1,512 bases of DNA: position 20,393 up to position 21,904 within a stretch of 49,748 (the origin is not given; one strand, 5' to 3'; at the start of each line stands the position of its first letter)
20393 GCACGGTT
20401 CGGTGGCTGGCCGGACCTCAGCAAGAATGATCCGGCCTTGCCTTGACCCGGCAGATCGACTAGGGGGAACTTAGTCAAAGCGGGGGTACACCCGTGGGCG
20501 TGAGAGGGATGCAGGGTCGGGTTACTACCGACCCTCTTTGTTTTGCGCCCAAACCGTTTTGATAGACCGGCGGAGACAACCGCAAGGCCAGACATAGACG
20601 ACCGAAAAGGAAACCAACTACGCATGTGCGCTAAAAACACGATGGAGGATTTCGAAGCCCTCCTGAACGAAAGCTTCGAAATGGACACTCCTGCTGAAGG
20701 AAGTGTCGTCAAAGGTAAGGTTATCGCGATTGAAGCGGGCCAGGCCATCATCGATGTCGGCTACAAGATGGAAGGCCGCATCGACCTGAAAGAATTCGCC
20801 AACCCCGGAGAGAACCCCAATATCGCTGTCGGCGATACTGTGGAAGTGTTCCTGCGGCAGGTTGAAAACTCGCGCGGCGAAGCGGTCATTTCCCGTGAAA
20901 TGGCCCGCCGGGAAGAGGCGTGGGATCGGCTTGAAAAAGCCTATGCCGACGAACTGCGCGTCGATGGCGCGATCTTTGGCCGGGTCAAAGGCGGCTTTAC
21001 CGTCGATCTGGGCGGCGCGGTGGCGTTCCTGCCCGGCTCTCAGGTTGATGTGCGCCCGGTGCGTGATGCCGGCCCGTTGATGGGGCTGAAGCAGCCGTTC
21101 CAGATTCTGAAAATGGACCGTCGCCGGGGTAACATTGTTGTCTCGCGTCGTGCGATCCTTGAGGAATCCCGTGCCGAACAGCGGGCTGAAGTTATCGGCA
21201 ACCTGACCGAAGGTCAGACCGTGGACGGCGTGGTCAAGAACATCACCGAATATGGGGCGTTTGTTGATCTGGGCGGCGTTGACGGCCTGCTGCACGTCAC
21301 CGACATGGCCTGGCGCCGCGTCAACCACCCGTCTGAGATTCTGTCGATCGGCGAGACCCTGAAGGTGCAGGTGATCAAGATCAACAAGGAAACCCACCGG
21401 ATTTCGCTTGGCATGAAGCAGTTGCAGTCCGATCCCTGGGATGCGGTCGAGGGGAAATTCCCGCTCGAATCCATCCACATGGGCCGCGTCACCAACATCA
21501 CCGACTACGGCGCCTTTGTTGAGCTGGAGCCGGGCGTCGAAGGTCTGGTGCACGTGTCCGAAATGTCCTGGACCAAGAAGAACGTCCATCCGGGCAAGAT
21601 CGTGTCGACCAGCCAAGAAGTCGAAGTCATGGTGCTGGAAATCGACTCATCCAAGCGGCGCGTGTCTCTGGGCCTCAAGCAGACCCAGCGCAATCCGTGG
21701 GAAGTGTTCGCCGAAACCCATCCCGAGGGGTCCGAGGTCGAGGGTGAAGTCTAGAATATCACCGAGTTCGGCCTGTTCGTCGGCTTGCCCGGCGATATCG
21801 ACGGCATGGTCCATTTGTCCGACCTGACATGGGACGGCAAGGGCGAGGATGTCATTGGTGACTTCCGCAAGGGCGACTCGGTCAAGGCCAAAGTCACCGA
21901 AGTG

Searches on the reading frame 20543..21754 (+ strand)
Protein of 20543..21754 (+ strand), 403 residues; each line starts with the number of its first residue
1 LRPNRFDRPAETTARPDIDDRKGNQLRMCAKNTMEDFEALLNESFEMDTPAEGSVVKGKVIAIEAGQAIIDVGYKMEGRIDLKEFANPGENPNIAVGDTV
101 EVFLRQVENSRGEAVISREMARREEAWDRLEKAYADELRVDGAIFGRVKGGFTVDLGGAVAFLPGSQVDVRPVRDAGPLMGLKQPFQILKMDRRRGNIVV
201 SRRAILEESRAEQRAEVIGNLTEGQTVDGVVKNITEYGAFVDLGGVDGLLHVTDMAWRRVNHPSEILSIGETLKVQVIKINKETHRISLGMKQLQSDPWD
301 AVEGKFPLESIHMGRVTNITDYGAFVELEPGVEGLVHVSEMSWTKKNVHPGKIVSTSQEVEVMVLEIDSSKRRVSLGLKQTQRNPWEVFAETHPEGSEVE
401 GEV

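Call 34: search_protein_families(library=pfam, proteins=[window:20543-21754:+], max_evalue=0.00001)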
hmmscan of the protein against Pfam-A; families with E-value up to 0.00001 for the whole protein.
window:20543-21754:+ (403 aa): 3 families
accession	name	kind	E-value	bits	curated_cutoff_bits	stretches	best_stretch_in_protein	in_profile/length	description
PF00575.29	S1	-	2.7e-61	204.3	22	4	222-292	3-74/74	S1 RNA binding domain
PF23459.1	S1_RRP5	-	6.3e-17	62.3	27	2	311-378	6-72/72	RRP5 S1 domain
PF21710.3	Spt6_S1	-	3.5e-08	34.1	27.5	0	316-380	24-88/91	Spt6, S1/OB domain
